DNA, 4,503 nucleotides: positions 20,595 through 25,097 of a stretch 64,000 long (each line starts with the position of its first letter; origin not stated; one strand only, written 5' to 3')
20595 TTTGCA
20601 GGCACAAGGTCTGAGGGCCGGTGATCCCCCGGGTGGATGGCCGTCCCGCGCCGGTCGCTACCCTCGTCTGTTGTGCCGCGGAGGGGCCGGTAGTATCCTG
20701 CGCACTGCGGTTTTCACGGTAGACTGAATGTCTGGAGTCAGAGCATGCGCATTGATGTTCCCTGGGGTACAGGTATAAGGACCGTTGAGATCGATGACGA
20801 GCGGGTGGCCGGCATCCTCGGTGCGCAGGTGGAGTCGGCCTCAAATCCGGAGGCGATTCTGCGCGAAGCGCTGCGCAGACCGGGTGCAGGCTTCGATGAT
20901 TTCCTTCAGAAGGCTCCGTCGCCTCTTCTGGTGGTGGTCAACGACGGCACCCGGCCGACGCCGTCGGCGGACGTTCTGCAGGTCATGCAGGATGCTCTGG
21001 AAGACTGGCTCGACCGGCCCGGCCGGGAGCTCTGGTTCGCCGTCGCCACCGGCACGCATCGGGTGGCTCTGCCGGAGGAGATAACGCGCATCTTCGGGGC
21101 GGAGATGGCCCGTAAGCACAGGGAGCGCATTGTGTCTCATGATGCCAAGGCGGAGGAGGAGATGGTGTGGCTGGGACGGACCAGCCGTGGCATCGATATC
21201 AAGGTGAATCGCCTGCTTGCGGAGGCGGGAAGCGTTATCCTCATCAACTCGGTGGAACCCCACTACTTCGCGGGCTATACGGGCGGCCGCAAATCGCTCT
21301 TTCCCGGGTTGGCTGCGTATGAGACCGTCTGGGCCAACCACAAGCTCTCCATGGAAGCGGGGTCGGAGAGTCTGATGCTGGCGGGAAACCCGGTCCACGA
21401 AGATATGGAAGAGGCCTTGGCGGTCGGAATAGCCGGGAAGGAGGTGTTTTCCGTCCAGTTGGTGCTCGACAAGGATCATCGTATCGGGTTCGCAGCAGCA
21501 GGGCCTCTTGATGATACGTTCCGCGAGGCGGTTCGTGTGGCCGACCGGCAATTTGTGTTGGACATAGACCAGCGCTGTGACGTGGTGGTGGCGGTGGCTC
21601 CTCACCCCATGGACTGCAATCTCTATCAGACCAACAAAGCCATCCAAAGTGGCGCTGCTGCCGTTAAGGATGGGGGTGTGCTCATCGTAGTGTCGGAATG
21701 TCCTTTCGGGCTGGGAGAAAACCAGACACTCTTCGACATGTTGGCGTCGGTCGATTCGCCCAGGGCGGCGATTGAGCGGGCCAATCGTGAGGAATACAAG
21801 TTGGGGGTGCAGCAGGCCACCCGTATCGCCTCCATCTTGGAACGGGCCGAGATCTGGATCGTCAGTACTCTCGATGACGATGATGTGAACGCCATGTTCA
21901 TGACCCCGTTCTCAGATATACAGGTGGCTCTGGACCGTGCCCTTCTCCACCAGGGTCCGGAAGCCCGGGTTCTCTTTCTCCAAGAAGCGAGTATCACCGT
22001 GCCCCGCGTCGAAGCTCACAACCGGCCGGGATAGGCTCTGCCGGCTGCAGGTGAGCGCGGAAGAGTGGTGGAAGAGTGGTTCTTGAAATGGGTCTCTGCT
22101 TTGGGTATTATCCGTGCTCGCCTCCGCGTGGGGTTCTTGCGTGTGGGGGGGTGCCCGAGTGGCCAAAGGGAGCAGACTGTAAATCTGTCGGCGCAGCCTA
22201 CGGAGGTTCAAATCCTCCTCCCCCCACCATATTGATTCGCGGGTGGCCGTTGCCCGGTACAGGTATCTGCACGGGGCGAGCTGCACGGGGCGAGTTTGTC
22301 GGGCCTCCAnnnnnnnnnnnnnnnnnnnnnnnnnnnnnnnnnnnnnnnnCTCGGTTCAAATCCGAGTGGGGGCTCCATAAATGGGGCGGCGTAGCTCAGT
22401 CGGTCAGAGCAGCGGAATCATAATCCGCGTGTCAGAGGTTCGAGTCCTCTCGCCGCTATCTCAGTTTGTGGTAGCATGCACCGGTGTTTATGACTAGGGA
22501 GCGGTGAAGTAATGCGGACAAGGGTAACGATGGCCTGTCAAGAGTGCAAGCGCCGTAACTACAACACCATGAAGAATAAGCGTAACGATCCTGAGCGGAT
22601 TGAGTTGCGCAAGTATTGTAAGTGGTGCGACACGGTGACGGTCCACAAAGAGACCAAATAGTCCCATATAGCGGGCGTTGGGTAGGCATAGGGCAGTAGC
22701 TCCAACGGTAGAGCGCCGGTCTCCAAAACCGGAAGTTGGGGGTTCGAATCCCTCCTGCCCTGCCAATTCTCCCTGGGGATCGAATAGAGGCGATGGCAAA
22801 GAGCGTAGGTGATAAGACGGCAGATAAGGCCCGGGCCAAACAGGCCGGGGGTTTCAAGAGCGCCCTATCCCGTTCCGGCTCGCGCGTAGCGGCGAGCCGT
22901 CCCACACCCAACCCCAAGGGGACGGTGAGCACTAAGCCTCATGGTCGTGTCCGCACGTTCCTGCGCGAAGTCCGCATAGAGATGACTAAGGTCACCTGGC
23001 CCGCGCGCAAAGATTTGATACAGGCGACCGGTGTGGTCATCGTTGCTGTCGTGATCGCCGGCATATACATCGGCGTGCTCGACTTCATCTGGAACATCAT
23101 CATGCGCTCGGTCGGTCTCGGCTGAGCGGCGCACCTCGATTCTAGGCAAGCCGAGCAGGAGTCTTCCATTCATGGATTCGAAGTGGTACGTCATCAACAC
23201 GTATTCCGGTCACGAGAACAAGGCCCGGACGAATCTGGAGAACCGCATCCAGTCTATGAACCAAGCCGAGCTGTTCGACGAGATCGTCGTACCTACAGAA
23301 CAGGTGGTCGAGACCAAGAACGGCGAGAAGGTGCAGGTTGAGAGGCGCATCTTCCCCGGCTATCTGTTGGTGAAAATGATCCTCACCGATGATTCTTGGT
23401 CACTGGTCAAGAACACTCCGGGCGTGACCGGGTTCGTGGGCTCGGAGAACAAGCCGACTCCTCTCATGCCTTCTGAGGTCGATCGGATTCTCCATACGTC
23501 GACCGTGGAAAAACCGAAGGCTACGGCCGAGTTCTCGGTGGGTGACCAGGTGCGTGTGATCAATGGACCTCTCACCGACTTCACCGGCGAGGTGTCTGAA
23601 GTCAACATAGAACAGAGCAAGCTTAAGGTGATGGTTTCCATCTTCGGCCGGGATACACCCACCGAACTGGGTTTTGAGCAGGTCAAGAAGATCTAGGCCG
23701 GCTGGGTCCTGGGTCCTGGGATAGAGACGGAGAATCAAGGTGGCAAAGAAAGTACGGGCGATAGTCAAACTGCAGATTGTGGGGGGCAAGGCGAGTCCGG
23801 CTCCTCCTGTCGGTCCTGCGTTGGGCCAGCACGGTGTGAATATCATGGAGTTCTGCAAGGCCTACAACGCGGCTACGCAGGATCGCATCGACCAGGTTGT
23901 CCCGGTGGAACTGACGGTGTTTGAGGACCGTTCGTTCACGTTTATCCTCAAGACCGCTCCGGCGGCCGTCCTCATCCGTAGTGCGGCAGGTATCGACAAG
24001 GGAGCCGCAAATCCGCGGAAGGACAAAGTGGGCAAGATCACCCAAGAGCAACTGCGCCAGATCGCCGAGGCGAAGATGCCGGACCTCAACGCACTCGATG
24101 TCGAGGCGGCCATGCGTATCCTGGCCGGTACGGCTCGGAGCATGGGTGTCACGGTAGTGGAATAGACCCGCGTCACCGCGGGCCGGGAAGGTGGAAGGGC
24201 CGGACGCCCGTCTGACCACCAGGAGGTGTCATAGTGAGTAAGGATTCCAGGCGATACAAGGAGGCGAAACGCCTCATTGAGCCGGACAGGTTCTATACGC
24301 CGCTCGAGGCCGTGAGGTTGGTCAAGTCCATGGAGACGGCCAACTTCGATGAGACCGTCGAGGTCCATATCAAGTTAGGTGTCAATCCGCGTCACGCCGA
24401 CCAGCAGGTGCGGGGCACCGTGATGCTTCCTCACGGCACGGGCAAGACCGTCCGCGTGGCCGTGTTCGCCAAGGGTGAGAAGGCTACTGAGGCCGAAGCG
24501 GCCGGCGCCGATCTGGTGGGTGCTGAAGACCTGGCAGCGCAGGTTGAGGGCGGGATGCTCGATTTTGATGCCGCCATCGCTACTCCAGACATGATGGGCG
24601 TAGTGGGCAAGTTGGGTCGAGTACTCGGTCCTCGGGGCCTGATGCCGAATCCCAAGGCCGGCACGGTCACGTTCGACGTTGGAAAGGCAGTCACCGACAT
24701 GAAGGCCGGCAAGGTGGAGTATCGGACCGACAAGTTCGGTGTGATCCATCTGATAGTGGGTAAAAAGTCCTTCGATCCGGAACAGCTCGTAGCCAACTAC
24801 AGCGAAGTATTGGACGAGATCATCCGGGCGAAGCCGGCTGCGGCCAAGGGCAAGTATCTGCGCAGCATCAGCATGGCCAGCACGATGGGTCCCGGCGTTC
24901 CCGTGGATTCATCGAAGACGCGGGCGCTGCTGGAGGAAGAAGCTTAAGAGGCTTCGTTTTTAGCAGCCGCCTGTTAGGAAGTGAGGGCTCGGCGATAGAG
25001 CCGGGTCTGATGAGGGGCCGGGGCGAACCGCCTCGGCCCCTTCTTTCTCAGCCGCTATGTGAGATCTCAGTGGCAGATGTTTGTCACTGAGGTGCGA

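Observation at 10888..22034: Two-IclR cluster of SDR / 3-hydroxyacyl-CoA DH / SDR + transhydroxylase-like Mo enzyme + thiolase + LarA-like: candidate anaerobic polyhydroxybenzene fermentation island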

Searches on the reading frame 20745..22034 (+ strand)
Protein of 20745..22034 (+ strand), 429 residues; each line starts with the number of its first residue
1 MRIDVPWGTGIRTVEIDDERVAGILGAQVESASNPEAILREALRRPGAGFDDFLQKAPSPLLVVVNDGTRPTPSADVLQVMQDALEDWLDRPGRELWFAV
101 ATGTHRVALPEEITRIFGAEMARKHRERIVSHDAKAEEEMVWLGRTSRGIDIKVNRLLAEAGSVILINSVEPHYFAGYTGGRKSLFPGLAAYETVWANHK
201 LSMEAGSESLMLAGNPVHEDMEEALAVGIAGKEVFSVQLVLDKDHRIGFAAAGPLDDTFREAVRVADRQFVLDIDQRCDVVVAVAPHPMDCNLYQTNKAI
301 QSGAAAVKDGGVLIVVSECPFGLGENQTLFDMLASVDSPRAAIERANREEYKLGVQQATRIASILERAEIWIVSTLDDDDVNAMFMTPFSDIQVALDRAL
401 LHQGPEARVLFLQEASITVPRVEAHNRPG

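Call 3: search_protein_families(library=pfam, proteins=[window:20745-22034:+])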
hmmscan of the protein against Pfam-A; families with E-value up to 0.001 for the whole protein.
window:20745-22034:+ (429 aa): 2 families
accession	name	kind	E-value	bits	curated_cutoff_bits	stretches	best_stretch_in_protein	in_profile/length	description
PF09861.14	Lar_N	-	1.9e-46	158.3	23.3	1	8-204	2-198/204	Lactate racemase N-terminal domain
PF21113.2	LarA_C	-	4.1e-15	56.5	25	1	276-413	4-145/152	Lactate racemase C-terminal domain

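Call 4: search_protein_families(library=ncbifam, proteins=[window:20745-22034:+])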
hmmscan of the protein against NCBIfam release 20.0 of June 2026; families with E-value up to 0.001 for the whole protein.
window:20745-22034:+ (429 aa): 6 families
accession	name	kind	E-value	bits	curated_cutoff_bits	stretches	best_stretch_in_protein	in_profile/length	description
NF052593.1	NPN_racem_MAR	equivalog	2.3e-93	313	500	1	3-421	1-414/415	nickel-dependent malate racemase, LarAH6 family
NF052595.1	NPN_LarAH5_MAR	equivalog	3.8e-78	263.3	462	1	3-420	1-413/415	nickel-dependent malate racemase, LarAH5 family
NF033504.2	Ni_dep_LarA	equivalog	5.6e-78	262.5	460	1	3-420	2-420/422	nickel-dependent lactate racemase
NF052525.1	NPN_LarAH10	equivalog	1.1e-66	225.3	540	1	3-420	3-425/426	NPN-dependent 2-hydroxyacid racemase, LarAH10 family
NF052592.1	LarAH_14_15_16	equivalog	3.3e-16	58.8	740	1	33-242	42-254/520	NPN-dependent hydroxyacid isomerase, LarAH14/15/16 family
NF052594.1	NPN_18_hexonate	equivalog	1.9e-12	46.6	500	1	61-329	27-305/411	nickel-dependent putative hexonate epimerase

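Call 23: search_solved_structures(query=window:20745-22034:+, max_evalue=0.00001, show_alignments=1)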
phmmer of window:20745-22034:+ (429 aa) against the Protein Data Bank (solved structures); distinct sequences matched with E-value up to 0.00001: 10.
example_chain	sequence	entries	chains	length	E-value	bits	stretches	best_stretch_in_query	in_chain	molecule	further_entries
6d6z_A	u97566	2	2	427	1.4e-49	172.4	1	3-424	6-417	Malate racemase Mar2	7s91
2yjg_A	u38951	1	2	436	1.9e-46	162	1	2-399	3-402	LACTATE RACEMASE APOPROTEIN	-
6c1w_A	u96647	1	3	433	3.5e-45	157.9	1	2-414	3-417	Lactate racemase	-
5huq_A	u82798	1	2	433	3.6e-45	157.8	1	2-414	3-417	Lactate racemization operon protein LarA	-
8ezf_B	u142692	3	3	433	5.1e-45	157.4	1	2-414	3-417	Lactate racemase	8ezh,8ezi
9eid_A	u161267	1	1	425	4.9e-40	140.9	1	4-422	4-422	A broad-substrate spectrum lactate racemase A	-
9eia_A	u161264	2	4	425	5.6e-40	140.7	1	9-422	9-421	A broad-substrate spectrum lactate racemase A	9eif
9q3j_A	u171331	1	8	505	7.8e-12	48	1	94-286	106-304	DUF2088 domain-containing protein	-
9q2u_A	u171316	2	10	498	7.1e-11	44.9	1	2-286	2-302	Lactate racemase A | LarA-like nickel-pincer nucleotide cofactor-utilizing enzyme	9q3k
4nar_A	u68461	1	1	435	1e-06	31.2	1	89-223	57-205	Putative uronate isomerase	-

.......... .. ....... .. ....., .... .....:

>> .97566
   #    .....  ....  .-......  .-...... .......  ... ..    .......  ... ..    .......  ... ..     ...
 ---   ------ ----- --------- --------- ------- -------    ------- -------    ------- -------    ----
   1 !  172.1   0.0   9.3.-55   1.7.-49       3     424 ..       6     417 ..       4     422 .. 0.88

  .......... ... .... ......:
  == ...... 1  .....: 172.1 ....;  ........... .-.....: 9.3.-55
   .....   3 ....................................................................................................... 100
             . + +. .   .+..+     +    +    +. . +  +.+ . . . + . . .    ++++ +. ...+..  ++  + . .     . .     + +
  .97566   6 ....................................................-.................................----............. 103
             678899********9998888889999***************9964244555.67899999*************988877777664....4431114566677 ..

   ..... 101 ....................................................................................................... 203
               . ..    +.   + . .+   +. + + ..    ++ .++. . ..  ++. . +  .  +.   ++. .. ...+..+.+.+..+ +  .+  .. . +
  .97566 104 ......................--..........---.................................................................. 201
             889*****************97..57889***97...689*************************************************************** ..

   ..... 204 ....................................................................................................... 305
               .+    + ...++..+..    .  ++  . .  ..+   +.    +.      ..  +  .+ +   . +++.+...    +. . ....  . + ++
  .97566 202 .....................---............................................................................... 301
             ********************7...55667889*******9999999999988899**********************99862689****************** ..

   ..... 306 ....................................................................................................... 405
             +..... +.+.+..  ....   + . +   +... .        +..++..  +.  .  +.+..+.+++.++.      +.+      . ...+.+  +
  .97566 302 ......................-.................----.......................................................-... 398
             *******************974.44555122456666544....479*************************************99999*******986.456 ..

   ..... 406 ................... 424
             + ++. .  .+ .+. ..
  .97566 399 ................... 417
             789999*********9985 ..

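Call 45: find_related_loci(query=window:20745-22034:+, collection=genome_contigs, flank=8000)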
Query window:20745-22034:+ (429 aa) in genome_contigs; peptide patterns used: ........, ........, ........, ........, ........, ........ (x = any residue, [..] = any of these).
223 stretches matched a pattern; 134 encode a relative of the query (tblastn E <= 1e-3); the best 80 are kept; 80 distinct loci.
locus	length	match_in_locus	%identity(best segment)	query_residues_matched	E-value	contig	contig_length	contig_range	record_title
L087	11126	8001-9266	77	1-422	0e+0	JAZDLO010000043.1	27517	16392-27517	MAG: bacterium isolate MEGAHIT-group-0.602 k141_13922757, whole genome shotgun sequence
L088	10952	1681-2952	75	1-424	0e+0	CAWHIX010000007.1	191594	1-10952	MAG: uncultured Actinomycetes bacterium isolate MFD02979.bin.1.202 genome assembly, contig: contig_34024, whole genome s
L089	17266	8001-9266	74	1-422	0e+0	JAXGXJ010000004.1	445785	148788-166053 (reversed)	MAG: Thermoleophilia bacterium isolate AnMBR.bin488 bin488_4, whole genome shotgun sequence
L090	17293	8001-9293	73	1-422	0e+0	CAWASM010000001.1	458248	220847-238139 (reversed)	MAG: uncultured Actinomycetes bacterium isolate MFD02416.bin.2.126 genome assembly, contig: contig_17815, whole genome s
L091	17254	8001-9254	75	1-418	0e+0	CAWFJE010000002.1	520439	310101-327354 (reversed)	MAG: uncultured Actinomycetes bacterium isolate MFD04716.bin.1.373 genome assembly, contig: contig_12808, whole genome s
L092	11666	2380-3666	73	1-428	0e+0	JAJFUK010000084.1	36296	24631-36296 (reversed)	MAG: Actinomycetes bacterium isolate bin.430 k141_1295353, whole genome shotgun sequence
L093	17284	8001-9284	71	1-428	0e+0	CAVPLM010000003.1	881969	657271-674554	MAG: uncultured Actinomycetes bacterium isolate MFD00032.bin.2.39 genome assembly, contig: contig_20456, whole genome sh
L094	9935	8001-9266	73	1-422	0e+0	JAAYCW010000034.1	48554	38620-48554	MAG: Actinomycetota bacterium isolate AS06rmzACSIP_50 36304_AS06, whole genome shotgun sequence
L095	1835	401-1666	72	1-422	0e+0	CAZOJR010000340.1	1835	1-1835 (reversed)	MAG TPA_asm: uncultured Gaiellales bacterium isolate SRP192927_co3_744 genome assembly, contig: NODE_210524_length_1835_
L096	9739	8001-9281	73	1-427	0e+0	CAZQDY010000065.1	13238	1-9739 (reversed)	MAG TPA_asm: uncultured Gaiellales bacterium isolate binchicken_co43_331 genome assembly, contig: NODE_8401_length_13238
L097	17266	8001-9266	72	1-422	0e+0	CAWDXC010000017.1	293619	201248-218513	MAG: uncultured Actinomycetes bacterium isolate MFD05942.bin.1.358 genome assembly, contig: contig_43316, whole genome s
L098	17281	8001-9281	71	1-427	0e+0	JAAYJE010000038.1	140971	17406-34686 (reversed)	MAG: Actinomycetota bacterium isolate AS10tlH2TH_230 69626_AS10, whole genome shotgun sequence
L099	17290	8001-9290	71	1-424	0e+0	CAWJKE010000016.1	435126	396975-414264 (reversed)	MAG: uncultured Actinomycetota bacterium isolate MFD05942.bin.1.451 genome assembly, contig: contig_941, whole genome sh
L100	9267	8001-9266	69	1-416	0e+0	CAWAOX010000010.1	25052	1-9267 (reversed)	MAG: uncultured Actinomycetota bacterium isolate MFD02979.bin.1.129 genome assembly, contig: contig_155068, whole genome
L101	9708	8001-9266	70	1-422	0e+0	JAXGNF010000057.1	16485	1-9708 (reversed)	MAG: Thermoleophilia bacterium isolate AnMBR.bin25 bin25_57, whole genome shotgun sequence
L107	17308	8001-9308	58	1-424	1e-166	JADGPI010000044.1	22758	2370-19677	MAG: Thermoleophilia bacterium isolate Chersky_299 k127_2128864, whole genome shotgun sequence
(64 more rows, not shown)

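Call 83: search_protein_families(library=pfam, proteins=[L107:795-2633:+, L107:2969-4393:+, L107:4923-7976:+, L107:10817-12526:-, L091:108-1859:+, L091:2811-4187:+, L091:4508-5548:+, L091:5545-7095:+, L091:7141-7878:-, L091:9356-10123:+], max_evalue=0.00001)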
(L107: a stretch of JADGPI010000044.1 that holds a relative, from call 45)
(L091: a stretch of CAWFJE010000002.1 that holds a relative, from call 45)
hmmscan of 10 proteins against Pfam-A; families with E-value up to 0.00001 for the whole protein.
L107:795-2633:+ (612 aa): 0 families

L107:2969-4393:+ (474 aa): 0 families

L107:4923-7976:+ (1017 aa): 5 families
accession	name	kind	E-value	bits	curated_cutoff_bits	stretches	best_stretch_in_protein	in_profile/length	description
PF02913.24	FAD-oxidase_C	-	1.6e-57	195.5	21.2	1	277-523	1-247/248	FAD linked oxidases, C-terminal domain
PF01565.28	FAD_binding_4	-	2.4e-34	118.4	26.4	1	51-188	1-138/139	FAD binding domain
PF02754.22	CCG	-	6.8e-14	52.2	20.6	1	905-987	2-84/85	Cysteine-rich domain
PF13183.11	Fer4_8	-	2.6e-08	34.7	27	1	563-641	1-67/68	4Fe-4S dicluster domain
PF13534.11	Fer4_17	-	1.3e-06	29.3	22.2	1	566-643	1-61/61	4Fe-4S dicluster domain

L107:10817-12526:- (569 aa): 5 families
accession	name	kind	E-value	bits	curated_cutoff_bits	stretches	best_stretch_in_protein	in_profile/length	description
PF00890.30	FAD_binding_2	-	3.8e-112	376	20.4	1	6-384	2-414/414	FAD binding domain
PF02910.25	Succ_DH_flav_C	-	1.3e-39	135.6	20.8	1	442-569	1-130/130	Fumarate reductase flavoprotein C-term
PF03486.20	HI0933_like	-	1.4e-10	41.5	50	0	129-375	103-224/244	HI0933-like protein Rossmann domain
PF07992.20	Pyr_redox_2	-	2e-08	34.5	26.1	0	5-199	2-113/291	Pyridine nucleotide-disulphide oxidoreductase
PF01266.30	DAO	-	3e-08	34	27.9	1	7-198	3-207/353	FAD dependent oxidoreductase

L091:108-1859:+ (583 aa): 6 families
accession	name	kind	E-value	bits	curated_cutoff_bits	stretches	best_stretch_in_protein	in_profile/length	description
PF00724.26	Oxidored_FMN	-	4.9e-46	158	27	1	2-257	79-341/342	NADH:flavin oxidoreductase / NADH oxidase family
PF07992.20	Pyr_redox_2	-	3.3e-14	53.5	26.1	1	306-576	2-291/291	Pyridine nucleotide-disulphide oxidoreductase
PF03486.20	HI0933_like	-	1.1e-07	32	50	1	306-349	2-45/244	HI0933-like protein Rossmann domain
PF00070.33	Pyr_redox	-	1.2e-07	32.6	22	0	306-340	1-35/82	Pyridine nucleotide-disulphide oxidoreductase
PF13450.12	NAD_binding_8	-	6.6e-07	29.9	21.9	1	309-343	1-35/68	NAD(P)-binding Rossmann-like domain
PF12831.13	FAD_oxidored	-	4.7e-06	26.6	27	1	307-343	2-38/416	FAD dependent oxidoreductase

L091:2811-4187:+ (458 aa): 7 families
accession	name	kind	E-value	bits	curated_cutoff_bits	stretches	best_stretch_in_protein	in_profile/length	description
PF01266.30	DAO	-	2.6e-14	54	27.9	1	20-60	1-43/353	FAD dependent oxidoreductase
PF01494.25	FAD_binding_3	-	5.7e-11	42.7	22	0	20-50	3-33/349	FAD binding domain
PF12831.13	FAD_oxidored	-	7.6e-11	42.4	27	1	20-188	1-145/416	FAD dependent oxidoreductase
PF00890.30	FAD_binding_2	-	1e-09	38.6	20.4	1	20-68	1-49/414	FAD binding domain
PF07992.20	Pyr_redox_2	-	1.4e-09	38.2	26.1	1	20-55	2-38/291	Pyridine nucleotide-disulphide oxidoreductase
PF03486.20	HI0933_like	-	7.2e-07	29.3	50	1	20-61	2-43/244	HI0933-like protein Rossmann domain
PF13450.12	NAD_binding_8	-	2e-06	28.4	21.9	1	23-54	1-32/68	NAD(P)-binding Rossmann-like domain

L091:4508-5548:+ (346 aa): 1 family
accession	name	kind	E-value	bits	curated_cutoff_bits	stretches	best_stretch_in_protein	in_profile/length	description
PF01012.27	ETF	-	5.7e-20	72.3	26.7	1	33-200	11-158/181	Electron transfer flavoprotein domain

L091:5545-7095:+ (516 aa): 4 families
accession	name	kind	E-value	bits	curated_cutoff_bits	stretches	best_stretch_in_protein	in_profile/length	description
PF00535.33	Glycos_transf_2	-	3e-25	89.5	23.3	1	128-293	1-167/168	Glycosyl transferase family 2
PF13641.12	Glyco_tranf_2_3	-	1.2e-18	68.4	27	1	125-342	1-224/230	Glycosyltransferase like family 2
PF13632.12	Glyco_trans_2_3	-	7.9e-12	45.8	27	1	207-348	1-142/198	Glycosyl transferase family group 2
PF10111.15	Glyco_tranf_2_2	-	3.7e-11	43.5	27.3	1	128-218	1-95/276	Glycosyltransferase like family 2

L091:7141-7878:- (245 aa): 1 family
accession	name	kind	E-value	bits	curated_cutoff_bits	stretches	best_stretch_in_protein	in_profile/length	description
PF03483.22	B3_4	-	2.1e-21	76.8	29.3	1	73-225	1-173/174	B3/4 domain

L091:9356-10123:+ (255 aa): 1 family
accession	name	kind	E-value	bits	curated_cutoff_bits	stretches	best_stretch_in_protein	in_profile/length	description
PF00230.25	MIP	-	7.2e-58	196.4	25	1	11-235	4-222/222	Major intrinsic protein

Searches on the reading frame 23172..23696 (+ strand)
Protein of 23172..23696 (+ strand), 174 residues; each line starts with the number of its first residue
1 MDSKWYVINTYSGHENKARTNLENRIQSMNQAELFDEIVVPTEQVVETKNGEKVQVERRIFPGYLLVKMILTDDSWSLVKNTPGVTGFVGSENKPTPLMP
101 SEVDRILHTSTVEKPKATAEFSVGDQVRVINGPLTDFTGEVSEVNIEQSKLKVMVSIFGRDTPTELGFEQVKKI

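Call 7: search_protein_families(library=pfam, proteins=[window:23172-23696:+])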
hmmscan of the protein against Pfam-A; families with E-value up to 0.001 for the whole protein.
window:23172-23696:+ (174 aa): 2 families
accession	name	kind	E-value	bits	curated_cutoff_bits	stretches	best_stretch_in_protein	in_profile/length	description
PF02357.24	NusG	-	3e-31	108.2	22.2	1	4-107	2-93/93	Transcription termination factor nusG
PF00467.35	KOW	-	8.9e-06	25.8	22.3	1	123-151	1-27/32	KOW motif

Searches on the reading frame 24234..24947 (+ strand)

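Call 79: search_protein_families(library=pfam, proteins=[window:24234-24947:+], max_evalue=0.00001)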
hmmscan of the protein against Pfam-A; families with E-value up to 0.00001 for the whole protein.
window:24234-24947:+ (237 aa): 1 family
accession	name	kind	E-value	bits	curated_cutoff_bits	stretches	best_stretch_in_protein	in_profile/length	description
PF00687.26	Ribosomal_L1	-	8.5e-70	234.8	32.2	1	30-220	1-198/198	Ribosomal protein L1p/L10e family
